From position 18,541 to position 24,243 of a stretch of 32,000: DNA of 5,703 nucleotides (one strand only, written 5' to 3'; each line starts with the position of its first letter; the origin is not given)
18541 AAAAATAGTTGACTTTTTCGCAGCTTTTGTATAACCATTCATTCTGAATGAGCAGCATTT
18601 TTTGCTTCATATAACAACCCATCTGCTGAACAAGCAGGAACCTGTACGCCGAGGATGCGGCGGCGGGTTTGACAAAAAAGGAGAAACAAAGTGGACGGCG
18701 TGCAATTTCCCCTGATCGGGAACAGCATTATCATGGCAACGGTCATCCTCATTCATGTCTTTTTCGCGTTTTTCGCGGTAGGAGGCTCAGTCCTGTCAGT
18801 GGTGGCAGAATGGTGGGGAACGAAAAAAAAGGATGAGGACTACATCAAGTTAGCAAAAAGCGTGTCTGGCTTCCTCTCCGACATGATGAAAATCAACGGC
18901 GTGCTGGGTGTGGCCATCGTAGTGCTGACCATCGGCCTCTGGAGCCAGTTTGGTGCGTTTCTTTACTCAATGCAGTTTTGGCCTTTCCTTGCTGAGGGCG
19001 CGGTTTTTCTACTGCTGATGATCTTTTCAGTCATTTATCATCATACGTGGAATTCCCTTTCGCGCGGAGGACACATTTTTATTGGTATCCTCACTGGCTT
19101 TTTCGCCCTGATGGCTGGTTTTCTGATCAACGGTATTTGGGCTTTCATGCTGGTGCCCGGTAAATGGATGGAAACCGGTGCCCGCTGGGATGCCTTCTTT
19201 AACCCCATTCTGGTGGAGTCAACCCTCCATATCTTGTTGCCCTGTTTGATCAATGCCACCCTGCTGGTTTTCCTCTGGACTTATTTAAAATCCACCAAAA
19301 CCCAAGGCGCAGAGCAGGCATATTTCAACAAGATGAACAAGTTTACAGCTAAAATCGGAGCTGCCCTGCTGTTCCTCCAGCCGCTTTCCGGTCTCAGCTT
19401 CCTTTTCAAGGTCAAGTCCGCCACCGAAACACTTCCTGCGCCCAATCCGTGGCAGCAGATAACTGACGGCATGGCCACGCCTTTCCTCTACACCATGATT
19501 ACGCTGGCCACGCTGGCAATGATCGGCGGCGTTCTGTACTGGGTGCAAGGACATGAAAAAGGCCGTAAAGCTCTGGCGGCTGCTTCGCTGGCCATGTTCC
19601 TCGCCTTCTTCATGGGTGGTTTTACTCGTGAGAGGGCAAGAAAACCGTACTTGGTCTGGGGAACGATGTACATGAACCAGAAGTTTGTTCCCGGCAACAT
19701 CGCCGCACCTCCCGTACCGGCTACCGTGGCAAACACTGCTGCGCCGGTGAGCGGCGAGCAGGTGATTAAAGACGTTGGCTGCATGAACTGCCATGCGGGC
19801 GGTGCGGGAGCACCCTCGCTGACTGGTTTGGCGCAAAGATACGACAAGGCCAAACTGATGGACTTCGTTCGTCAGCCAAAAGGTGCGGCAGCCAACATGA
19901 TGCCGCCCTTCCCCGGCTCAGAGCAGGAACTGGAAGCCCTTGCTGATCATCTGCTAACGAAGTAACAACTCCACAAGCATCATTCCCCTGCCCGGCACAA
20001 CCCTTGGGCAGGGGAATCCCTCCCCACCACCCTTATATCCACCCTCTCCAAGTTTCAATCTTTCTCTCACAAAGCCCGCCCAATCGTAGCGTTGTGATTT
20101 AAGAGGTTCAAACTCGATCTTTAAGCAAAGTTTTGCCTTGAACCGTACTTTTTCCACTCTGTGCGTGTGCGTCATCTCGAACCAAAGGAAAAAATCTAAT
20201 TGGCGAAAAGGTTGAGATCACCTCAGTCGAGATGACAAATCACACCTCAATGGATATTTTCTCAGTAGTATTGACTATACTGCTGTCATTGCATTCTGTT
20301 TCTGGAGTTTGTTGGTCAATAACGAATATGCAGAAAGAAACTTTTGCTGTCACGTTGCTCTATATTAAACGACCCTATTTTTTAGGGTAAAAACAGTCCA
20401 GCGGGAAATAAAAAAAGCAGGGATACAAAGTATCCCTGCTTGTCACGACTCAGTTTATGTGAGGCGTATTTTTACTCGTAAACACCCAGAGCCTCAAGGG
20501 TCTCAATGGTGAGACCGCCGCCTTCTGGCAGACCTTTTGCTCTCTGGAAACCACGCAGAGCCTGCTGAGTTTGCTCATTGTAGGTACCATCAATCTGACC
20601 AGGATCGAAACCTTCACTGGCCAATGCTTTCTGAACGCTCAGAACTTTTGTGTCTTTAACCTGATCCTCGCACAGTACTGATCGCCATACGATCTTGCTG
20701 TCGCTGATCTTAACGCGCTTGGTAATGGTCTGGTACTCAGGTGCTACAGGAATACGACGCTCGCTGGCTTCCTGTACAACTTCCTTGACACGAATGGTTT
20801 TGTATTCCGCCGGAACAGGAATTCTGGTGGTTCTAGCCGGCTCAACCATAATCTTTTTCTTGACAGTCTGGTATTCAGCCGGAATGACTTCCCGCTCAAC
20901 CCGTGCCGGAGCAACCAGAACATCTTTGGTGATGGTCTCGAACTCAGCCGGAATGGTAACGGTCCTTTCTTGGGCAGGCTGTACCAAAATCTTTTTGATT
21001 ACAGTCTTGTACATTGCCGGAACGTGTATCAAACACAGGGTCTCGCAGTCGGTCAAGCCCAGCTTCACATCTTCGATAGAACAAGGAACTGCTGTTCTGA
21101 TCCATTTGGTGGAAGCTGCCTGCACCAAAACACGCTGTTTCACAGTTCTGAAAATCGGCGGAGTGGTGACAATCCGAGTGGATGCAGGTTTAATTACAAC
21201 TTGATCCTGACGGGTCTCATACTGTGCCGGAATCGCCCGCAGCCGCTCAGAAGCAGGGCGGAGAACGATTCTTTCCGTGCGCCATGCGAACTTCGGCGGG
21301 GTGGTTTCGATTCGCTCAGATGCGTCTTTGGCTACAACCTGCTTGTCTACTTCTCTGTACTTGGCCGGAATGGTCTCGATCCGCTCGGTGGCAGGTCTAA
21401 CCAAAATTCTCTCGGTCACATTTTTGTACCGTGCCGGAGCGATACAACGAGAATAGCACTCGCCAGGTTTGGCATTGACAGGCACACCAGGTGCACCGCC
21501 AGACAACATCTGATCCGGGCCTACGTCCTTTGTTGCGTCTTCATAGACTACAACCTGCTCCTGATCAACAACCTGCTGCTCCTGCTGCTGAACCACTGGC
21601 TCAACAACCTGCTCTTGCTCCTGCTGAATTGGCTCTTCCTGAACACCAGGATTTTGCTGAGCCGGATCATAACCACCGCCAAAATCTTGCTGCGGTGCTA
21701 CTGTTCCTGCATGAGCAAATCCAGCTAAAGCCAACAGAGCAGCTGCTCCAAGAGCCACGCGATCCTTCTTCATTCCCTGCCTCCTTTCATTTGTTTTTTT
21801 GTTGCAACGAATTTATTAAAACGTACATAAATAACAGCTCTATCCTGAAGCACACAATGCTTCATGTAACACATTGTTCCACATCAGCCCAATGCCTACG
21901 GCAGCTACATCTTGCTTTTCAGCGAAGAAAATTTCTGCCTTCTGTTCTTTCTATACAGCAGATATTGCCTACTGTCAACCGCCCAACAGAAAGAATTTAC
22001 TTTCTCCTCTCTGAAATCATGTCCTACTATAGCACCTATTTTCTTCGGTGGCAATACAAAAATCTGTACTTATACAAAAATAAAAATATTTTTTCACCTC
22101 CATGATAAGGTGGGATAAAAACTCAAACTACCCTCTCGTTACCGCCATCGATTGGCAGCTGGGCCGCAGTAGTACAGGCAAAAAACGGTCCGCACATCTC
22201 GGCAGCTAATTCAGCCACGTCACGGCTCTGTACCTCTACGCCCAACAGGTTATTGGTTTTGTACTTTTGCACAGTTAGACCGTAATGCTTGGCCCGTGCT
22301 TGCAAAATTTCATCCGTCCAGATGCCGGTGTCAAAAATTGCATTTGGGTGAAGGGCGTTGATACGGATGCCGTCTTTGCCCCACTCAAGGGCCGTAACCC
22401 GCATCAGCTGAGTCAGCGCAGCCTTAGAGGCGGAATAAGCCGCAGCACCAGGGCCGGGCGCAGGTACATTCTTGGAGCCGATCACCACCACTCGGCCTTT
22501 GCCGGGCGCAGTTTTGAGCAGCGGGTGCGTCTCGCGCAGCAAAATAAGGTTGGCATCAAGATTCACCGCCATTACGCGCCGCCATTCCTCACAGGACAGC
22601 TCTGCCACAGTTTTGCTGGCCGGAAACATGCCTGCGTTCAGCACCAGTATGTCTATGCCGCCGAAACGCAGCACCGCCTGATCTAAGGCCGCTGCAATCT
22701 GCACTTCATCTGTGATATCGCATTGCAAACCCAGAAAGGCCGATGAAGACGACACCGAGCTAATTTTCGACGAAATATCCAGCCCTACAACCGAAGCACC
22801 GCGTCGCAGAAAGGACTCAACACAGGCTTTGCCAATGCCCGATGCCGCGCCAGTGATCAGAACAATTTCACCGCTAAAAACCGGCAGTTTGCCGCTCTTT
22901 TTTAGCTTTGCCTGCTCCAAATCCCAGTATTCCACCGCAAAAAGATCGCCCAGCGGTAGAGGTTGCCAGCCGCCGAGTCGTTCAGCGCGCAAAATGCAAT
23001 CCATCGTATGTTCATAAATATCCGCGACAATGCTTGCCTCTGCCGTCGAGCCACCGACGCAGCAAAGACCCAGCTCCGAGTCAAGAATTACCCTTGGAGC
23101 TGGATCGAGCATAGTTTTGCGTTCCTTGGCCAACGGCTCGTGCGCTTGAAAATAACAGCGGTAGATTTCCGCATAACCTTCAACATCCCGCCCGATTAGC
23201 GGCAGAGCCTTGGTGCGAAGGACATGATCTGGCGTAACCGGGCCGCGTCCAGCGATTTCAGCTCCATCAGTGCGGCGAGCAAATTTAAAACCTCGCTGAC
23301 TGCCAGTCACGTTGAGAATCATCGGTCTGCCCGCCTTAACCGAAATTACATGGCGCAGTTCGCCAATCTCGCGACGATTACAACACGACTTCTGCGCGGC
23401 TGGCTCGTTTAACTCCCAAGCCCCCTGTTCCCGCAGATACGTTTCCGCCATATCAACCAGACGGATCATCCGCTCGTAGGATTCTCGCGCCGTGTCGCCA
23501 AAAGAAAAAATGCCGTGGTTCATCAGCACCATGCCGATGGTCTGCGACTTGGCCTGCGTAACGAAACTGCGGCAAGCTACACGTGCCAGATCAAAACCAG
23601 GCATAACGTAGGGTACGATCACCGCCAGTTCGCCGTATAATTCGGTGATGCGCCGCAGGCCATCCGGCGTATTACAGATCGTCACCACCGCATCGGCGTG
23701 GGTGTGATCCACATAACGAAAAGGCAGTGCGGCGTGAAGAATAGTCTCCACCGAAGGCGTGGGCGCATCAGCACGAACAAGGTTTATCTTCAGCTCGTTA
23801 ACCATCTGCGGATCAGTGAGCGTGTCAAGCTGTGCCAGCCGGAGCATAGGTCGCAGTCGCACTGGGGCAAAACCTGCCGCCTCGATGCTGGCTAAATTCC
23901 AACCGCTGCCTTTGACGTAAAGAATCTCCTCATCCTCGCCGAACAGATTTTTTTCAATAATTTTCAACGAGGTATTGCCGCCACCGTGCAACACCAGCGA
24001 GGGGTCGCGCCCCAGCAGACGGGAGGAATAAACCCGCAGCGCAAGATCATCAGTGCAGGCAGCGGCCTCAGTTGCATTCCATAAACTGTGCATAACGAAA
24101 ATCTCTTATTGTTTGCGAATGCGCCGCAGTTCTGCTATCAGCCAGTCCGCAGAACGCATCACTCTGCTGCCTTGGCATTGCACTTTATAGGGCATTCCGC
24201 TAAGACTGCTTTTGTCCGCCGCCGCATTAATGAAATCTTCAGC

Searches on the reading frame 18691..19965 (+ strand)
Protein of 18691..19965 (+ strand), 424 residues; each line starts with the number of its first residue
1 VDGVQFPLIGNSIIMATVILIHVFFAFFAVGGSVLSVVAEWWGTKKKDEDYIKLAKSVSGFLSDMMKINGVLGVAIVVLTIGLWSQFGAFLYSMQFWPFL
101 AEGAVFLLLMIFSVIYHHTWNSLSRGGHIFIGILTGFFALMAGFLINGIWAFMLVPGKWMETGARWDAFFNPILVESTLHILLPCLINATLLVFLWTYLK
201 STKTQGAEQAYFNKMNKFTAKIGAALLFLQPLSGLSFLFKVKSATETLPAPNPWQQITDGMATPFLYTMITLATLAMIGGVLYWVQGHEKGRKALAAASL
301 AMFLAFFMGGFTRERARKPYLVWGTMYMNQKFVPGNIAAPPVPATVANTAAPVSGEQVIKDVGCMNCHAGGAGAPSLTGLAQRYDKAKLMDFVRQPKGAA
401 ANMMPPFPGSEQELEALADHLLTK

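Call 58: search_protein_families(library=pfam, proteins=[window:18691-19965:+], max_evalue=0.00001)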
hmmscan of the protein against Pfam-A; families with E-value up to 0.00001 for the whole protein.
window:18691-19965:+ (424 aa): 2 families
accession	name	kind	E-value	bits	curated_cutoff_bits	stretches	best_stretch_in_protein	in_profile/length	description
PF01654.22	Cyt_bd_oxida_I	-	6.7e-18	64.9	26.2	1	14-234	5-230/418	Cytochrome bd terminal oxidase subunit I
PF13442.11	Cytochrome_CBB3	-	1.4e-08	35.3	27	1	353-421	4-68/68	Cytochrome C oxidase, cbb3-type, subunit III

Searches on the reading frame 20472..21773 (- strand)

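Call 58: search_protein_families(library=pfam, proteins=[window:20472-21773:-], max_evalue=0.00001)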
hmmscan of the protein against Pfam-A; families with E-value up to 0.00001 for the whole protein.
window:20472-21773:- (433 aa): 1 family
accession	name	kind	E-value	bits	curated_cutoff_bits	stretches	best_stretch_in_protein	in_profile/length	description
PF01471.23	PG_binding_1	-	8.6e-12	45.5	23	1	375-429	3-57/57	Putative peptidoglycan binding domain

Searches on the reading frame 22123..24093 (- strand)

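Call 58: search_protein_families(library=pfam, proteins=[window:22123-24093:-], max_evalue=0.00001)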
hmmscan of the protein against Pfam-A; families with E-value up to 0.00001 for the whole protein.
window:22123-24093:- (656 aa): 5 families
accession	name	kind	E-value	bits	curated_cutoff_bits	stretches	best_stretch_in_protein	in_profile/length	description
PF00106.31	adh_short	-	2.6e-43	148.2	26.6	1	410-591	2-186/195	short chain dehydrogenase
PF13561.12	adh_short_C2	-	5.9e-43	147.6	27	1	415-651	1-234/236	Enoyl-(Acyl carrier protein) reductase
PF00596.27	Aldolase_II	-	1.5e-20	74.3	22.2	1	24-220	7-183/183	Class II Aldolase and Adducin N-terminal domain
PF23441.1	SDR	-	8.9e-08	32.3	27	1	410-603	9-209/258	SDR-like rossmann domain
PF08659.16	KR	-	6.5e-06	26.6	22.6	0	411-564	3-160/180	KR domain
